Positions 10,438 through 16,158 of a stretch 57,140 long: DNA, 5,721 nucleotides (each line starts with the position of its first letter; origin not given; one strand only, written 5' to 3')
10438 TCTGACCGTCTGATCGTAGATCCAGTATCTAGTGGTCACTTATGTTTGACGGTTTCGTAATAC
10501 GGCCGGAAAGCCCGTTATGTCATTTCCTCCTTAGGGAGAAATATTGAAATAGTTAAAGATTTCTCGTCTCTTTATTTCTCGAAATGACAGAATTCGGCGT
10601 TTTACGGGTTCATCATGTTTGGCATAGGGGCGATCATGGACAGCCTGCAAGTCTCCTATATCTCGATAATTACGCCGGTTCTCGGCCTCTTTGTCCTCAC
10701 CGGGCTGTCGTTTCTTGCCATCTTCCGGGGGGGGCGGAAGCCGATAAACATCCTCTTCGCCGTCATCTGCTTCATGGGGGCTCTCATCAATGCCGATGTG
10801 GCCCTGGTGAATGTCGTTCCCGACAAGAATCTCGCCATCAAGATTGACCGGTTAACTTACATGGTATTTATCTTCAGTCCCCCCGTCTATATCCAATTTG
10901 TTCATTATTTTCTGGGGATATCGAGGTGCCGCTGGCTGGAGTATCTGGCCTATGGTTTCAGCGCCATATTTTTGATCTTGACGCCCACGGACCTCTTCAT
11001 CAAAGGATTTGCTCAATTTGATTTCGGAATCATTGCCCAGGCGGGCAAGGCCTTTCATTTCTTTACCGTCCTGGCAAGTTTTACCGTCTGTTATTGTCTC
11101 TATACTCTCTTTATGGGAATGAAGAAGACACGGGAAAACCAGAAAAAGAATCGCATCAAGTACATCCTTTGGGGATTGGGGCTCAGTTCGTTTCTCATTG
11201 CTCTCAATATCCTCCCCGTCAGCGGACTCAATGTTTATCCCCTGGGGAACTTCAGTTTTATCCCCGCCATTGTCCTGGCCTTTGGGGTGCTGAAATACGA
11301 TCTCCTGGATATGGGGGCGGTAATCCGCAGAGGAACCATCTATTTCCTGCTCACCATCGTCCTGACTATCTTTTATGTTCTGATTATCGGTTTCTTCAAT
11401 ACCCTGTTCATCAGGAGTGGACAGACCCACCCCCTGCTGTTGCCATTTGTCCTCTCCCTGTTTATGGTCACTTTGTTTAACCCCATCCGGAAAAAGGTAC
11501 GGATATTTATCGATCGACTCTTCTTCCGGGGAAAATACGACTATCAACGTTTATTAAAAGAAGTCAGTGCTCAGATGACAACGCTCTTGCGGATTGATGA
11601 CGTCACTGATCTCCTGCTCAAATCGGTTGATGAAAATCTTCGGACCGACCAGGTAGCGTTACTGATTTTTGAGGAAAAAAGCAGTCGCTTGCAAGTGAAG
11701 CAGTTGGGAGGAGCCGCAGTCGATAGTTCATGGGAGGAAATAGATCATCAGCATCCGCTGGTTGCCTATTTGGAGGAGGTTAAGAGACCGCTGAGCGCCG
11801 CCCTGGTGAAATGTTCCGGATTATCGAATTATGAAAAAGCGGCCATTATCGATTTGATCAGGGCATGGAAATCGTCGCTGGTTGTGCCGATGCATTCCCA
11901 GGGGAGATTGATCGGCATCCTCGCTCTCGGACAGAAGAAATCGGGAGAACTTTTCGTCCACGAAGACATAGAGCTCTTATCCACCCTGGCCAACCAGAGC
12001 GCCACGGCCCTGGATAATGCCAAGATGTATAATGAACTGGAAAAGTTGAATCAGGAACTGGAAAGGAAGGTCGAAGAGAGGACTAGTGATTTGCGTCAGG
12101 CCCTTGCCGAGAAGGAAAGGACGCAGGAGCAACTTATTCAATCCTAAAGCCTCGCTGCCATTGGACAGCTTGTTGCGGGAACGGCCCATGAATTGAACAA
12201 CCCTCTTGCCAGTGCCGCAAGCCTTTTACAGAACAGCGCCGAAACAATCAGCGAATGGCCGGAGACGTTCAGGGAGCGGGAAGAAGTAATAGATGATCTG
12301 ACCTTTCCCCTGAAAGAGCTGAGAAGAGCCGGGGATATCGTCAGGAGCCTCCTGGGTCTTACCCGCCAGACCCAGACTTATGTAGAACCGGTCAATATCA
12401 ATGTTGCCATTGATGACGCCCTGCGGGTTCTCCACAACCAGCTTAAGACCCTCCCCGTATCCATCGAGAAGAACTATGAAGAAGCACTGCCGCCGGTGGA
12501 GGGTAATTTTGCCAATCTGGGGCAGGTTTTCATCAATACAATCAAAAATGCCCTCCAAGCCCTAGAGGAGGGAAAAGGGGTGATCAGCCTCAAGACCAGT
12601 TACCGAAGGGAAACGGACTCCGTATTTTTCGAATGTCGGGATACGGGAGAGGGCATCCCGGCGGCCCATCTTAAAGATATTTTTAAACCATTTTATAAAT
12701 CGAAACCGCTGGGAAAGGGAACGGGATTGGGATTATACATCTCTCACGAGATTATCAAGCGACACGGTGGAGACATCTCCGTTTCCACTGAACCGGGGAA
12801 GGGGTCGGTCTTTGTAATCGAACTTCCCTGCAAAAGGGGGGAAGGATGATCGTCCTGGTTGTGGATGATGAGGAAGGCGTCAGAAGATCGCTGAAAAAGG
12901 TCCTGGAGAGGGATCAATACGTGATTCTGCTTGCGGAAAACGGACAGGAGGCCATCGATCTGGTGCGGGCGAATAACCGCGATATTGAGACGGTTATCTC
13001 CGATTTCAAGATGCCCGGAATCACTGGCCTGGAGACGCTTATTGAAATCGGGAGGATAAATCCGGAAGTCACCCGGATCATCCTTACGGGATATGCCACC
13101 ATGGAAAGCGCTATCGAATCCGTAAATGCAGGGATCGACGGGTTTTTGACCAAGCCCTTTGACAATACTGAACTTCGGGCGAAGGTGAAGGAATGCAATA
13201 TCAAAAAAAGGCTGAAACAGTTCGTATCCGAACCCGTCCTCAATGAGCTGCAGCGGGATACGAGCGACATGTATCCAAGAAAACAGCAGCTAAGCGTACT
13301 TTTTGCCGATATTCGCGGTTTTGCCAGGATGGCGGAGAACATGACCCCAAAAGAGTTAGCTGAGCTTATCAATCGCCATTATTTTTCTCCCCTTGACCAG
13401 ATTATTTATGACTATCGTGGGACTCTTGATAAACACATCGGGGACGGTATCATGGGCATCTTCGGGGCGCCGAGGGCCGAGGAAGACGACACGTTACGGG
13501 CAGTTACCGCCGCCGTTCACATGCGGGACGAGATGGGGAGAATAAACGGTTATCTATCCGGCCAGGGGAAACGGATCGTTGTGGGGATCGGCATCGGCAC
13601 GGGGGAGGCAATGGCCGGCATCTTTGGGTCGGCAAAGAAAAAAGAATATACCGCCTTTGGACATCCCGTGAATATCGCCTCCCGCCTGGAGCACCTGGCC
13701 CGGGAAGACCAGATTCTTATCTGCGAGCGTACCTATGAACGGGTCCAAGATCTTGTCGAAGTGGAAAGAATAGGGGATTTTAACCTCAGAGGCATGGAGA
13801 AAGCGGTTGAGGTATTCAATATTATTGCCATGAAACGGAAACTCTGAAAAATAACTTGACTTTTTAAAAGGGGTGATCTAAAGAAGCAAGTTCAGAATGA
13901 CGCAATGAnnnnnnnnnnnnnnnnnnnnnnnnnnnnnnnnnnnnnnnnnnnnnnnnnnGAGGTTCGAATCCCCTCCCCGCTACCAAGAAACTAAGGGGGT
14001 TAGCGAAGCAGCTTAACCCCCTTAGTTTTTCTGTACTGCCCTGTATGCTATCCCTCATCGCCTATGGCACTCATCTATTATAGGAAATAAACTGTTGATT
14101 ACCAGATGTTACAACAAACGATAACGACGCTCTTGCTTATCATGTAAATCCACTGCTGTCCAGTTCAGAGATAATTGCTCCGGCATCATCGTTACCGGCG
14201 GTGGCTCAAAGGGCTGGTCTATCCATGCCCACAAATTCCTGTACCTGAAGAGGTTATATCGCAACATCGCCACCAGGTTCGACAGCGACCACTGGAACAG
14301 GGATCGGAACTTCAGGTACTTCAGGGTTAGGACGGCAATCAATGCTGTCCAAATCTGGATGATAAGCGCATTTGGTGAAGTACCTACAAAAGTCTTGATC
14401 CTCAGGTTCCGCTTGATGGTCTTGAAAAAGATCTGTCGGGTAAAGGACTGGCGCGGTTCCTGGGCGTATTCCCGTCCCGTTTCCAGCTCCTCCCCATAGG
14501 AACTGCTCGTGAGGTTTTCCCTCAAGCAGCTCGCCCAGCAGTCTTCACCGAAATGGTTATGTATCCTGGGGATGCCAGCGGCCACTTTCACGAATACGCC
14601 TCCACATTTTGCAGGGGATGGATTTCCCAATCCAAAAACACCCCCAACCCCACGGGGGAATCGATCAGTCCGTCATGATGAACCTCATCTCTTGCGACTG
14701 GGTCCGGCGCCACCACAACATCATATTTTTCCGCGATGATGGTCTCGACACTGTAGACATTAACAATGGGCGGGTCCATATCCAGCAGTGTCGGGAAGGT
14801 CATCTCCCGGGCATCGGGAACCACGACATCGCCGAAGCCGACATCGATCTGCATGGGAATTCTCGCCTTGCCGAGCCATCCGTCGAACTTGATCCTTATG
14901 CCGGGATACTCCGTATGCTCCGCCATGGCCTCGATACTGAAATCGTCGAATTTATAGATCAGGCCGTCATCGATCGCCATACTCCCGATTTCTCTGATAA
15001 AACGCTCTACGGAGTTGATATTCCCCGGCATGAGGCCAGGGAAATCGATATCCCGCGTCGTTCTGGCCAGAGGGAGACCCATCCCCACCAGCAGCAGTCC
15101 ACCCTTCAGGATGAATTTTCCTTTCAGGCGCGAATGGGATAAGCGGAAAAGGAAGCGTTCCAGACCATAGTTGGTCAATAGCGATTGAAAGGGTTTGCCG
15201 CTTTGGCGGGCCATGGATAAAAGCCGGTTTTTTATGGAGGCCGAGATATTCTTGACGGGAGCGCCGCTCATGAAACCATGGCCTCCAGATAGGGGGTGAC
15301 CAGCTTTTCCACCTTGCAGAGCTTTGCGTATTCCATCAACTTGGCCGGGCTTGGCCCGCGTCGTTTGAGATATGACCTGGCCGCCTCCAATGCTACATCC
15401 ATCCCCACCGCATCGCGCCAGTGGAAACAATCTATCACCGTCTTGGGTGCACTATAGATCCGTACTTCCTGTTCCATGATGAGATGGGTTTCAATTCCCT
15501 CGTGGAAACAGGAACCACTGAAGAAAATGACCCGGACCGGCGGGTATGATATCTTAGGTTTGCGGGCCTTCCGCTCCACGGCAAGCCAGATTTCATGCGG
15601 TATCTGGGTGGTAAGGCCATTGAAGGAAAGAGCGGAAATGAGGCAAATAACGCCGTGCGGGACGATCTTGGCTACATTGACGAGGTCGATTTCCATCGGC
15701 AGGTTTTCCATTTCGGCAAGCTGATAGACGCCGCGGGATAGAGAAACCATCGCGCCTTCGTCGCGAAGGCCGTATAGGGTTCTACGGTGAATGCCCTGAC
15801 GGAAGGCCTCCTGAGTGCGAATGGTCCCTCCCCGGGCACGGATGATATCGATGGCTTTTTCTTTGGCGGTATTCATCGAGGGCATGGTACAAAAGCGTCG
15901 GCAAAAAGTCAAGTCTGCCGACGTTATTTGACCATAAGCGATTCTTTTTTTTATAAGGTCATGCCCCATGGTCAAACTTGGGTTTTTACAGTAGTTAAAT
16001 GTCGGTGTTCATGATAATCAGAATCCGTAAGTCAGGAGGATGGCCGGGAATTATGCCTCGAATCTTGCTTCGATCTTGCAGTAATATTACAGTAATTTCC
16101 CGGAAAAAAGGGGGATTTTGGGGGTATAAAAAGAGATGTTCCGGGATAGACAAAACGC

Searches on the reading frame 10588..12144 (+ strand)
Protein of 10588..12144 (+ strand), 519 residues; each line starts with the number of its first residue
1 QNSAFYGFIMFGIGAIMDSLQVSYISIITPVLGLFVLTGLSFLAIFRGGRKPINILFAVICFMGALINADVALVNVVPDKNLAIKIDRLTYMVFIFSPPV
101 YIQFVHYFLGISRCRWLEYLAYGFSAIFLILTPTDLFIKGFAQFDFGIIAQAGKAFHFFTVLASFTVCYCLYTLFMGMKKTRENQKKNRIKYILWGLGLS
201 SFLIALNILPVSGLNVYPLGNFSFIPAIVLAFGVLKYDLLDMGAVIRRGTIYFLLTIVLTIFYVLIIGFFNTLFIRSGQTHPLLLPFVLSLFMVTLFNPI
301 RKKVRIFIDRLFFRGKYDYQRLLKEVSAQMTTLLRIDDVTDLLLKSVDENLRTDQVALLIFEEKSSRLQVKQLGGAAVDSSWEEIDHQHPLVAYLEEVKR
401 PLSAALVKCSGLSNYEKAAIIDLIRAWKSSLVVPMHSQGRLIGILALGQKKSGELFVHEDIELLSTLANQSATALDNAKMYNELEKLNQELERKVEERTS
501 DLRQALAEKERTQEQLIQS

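Call 8: search_protein_families(library=pfam, proteins=[window:10588-12144:+], max_evalue=0.01)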
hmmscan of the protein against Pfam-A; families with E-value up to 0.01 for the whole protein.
window:10588-12144:+ (519 aa): 3 families
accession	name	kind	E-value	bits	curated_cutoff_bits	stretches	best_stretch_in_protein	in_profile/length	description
PF01590.32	GAF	-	3.5e-10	41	22.4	1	337-475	3-133/133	GAF domain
PF13492.12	GAF_3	-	1.1e-09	39.2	27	1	336-477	2-129/129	GAF domain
PF13185.12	GAF_2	-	1.2e-08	35.7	28.6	1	337-476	5-136/136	GAF domain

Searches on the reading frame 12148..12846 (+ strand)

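Call 8: search_protein_families(library=pfam, proteins=[window:12148-12846:+], max_evalue=0.01)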
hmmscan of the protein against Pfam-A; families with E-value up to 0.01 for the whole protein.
window:12148-12846:+ (233 aa): 4 families
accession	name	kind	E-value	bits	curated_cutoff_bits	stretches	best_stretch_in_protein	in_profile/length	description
PF02518.31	HATPase_c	-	6.3e-25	88.2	26.4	1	123-229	5-110/111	Histidine kinase-, DNA gyrase B-, and HSP90-like ATPase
PF00512.31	HisKA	-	8.7e-06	26.1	26.9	1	6-75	3-64/66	His Kinase A (phospho-acceptor) domain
PF14501.12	HATPase_c_5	-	0.00062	20.1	22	1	123-215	5-91/102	GHKL domain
PF02130.23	YbeY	-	0.0069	16.7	25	0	19-83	25-90/129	Endoribonuclease YbeY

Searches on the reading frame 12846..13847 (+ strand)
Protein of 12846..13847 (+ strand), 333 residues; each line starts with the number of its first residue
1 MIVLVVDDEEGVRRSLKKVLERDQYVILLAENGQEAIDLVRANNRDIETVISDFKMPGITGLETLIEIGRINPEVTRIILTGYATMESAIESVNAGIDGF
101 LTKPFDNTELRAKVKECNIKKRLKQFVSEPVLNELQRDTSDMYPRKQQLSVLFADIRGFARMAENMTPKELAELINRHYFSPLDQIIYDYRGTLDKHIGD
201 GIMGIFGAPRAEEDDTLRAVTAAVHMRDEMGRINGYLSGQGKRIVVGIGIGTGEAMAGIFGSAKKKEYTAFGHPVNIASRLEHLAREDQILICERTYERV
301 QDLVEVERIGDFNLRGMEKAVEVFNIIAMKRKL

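Call 29: find_encoding_contigs(protein=window:12846-13847:+, flank=10000, max_places=10)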
Protein window:12846-13847:+ (333 aa): 3 contigs read that carry it; 2 places shown.
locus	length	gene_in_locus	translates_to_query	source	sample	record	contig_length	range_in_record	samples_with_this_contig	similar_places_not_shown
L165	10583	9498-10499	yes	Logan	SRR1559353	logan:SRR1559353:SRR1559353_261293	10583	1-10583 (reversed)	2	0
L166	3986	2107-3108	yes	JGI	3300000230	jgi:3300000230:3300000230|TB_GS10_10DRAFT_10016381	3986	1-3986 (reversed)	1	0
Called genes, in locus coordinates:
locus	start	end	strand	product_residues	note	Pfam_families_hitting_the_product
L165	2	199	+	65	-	?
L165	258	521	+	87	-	-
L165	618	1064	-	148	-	PF00293:NUDIX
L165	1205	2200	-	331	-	PF01380:SIS, PF00571:CBS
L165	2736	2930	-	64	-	-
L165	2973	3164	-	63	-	-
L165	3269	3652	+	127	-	PF16949:ABC_tran_2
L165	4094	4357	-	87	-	-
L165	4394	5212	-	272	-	PF00378:ECH_1, PF16113:ECH_2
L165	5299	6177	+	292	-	PF00149:Metallophos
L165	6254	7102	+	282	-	PF00491:Arginase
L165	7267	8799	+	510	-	PF01590:GAF, PF13185:GAF_2, PF13492:GAF_3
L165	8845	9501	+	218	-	PF02518:HATPase_c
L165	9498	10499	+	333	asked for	PF00072:Response_reg, PF00211:Guanylate_cyc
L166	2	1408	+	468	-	?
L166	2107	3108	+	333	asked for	PF00072:Response_reg, PF00211:Guanylate_cyc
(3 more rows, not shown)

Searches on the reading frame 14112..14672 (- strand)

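Call 8: search_protein_families(library=pfam, proteins=[window:14112-14672:-], max_evalue=0.01)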
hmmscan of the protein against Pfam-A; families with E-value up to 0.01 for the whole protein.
window:14112-14672:- (187 aa): 0 families

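Call 40: search_protein_families(library=ncbifam, proteins=[window:14112-14672:-], max_evalue=0.1)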
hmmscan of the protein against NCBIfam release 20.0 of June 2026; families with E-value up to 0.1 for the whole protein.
window:14112-14672:- (187 aa): 1 family
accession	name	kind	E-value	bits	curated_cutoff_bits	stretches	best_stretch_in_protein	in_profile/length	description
NF033592.1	transpos_IS4_1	equivalog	1e-07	31.4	115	1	81-120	292-331/332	IS4 family transposase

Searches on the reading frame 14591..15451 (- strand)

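Call 8: search_protein_families(library=pfam, proteins=[window:14591-15451:-], max_evalue=0.01)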
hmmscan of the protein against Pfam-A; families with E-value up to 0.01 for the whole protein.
window:14591-15451:- (287 aa): 1 family
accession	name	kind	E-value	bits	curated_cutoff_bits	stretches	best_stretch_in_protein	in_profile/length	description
PF08843.17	AbiEii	-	7.7e-26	91.9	22.5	1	99-247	1-150/238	Nucleotidyl transferase AbiEii toxin, Type IV TA system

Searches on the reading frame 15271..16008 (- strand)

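Call 8: search_protein_families(library=pfam, proteins=[window:15271-16008:-], max_evalue=0.01)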
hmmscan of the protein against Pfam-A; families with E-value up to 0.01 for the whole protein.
window:15271-16008:- (246 aa): 1 family
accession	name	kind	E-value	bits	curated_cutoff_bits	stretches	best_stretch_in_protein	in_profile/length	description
PF13338.12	AbiEi_4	-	9.6e-07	29.3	25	1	53-98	4-49/49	Transcriptional regulator, AbiEi antitoxin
